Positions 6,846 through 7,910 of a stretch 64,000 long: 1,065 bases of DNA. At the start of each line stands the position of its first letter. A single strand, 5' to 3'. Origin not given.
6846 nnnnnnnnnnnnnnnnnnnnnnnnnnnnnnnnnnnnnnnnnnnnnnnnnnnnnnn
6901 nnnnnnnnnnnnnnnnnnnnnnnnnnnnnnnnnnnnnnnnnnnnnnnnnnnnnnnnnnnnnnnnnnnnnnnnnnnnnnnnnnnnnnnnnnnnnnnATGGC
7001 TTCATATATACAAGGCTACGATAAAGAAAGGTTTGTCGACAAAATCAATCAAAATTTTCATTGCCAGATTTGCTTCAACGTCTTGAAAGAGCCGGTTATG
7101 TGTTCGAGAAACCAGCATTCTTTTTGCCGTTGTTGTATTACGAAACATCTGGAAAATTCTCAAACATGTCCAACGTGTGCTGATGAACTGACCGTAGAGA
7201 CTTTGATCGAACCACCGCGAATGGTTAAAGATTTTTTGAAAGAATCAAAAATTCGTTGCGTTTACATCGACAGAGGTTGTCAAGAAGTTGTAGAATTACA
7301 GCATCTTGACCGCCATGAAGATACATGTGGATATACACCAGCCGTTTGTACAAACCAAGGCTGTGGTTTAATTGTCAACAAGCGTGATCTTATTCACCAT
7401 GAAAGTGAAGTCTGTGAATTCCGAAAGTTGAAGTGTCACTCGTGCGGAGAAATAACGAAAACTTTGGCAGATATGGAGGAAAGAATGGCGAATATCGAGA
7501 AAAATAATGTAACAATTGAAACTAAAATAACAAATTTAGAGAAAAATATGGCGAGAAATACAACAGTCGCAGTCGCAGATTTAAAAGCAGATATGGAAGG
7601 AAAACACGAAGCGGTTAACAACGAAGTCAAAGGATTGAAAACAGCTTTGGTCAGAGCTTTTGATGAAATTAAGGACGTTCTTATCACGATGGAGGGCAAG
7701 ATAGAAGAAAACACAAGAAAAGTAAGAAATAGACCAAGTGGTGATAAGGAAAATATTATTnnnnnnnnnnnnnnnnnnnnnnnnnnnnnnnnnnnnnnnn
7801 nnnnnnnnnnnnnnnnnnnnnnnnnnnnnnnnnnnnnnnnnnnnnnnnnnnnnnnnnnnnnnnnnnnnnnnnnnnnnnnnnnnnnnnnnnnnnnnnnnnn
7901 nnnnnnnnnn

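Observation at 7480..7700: Coiled-coil segment varies by insertion/deletion of short IEKN / NTADIKA-type modules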

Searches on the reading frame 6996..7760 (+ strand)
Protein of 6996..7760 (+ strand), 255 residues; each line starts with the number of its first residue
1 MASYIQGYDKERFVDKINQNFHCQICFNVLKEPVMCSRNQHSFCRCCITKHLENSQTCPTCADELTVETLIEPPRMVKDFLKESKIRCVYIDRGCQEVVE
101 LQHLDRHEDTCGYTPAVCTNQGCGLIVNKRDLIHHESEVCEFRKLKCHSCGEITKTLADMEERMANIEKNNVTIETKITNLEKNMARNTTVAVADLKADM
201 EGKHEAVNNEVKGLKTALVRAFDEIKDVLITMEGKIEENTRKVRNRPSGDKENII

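Call 18: search_solved_structures(query=window:6996-7760:+, max_evalue=0.01, show_alignments=2)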
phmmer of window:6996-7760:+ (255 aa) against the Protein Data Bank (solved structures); distinct sequences matched with E-value up to 0.01: 72 (the best 60 are shown).
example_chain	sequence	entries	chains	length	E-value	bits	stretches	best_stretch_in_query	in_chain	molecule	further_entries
5vo0_A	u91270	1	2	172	1.9e-10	43.7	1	5-151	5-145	TNF receptor-associated factor 6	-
3hct_A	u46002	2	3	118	2.9e-10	43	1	4-113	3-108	TNF receptor-associated factor 6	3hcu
7l3l_B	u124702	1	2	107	5.1e-10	42.3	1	5-113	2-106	TNF receptor-associated factor 6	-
3hcs_A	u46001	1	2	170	9.7e-10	41.3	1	4-152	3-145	TNF receptor-associated factor 6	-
8hz2_A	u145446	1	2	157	3.4e-09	39.6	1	6-152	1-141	TNF receptor-associated factor 6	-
5vnz_A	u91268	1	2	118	1e-08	38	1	5-113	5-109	TNF receptor-associated factor 6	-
7l3l_A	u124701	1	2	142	1.4e-07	34.2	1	12-143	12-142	TNF receptor-associated factor 5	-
6wi7_A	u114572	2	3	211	1.6e-07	34.1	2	14-63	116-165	E3 ubiquitin-protein ligase RING2, Polycomb complex protein BMI-1 chimera | E3 ubiquitin-protein ligase RING2,Polycomb complex protein BMI-1 chimera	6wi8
4s3o_C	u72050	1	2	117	1.9e-07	33.8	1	11-75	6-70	Polycomb group RING finger protein 5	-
1jm7_A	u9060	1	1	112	6e-07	32.2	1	12-95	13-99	BREAST CANCER TYPE 1 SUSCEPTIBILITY PROTEIN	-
7vgg_A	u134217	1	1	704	8.6e-07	31.7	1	17-88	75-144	E3 ubiquitin-protein ligase COP1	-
7lyb_M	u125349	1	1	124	1.9e-06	30.6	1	12-94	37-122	Isoform 7 of Breast cancer type 1 susceptibility protein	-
2ecw_A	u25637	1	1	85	1.9e-06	30.6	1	14-57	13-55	Tripartite motif-containing protein 30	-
2eci_A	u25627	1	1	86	3.6e-06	29.6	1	4-77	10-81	TNF receptor-associated factor 6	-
8grq_K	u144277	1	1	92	4.5e-06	29.3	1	13-89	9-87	Breast cancer type 1 susceptibility protein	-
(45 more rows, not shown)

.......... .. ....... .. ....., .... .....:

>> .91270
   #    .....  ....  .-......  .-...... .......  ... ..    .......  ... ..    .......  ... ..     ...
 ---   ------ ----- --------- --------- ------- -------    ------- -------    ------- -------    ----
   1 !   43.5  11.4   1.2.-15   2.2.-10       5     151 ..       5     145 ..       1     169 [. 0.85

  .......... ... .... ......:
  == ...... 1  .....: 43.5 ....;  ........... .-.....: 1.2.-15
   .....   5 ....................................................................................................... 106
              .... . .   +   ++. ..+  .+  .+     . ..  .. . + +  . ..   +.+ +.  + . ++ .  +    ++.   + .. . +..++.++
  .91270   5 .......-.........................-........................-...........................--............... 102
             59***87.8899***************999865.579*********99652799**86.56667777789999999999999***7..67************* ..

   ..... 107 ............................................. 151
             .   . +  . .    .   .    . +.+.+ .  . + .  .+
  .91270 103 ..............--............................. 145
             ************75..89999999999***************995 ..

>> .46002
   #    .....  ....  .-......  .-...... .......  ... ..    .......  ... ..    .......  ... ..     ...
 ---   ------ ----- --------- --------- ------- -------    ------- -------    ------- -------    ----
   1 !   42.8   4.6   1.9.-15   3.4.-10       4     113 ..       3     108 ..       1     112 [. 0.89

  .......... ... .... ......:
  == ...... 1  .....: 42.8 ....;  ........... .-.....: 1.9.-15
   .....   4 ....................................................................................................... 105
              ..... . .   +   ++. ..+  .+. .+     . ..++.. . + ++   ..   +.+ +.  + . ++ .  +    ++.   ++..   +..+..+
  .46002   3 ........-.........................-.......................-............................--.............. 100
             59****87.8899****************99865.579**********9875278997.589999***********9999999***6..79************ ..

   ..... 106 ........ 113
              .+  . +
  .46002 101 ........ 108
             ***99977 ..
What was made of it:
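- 6996..8618 (+): Gene copy c1 (540 aa): RING, two TRAF-type zinc fingers, helical stalk, six-bladed Kelch propeller. Residues 5-151 match the TRAF6 RING-zinc-finger structures at E 2e-10 (call 18).
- Closest known: TRAF6. Same: Residues 5-151 align with the TRAF6 RING-ZF1-ZF2 structures (5vo0, 3hcs; E 2e-10), including the N-terminal QGYD motif (call 18).
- The zone runs directly into a canonical heptad stretch and follows a TRAF-type RING-zinc-finger module, the position where TRAF proteins have a coiled coil (call 18; TRAF architecture from established knowledge).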
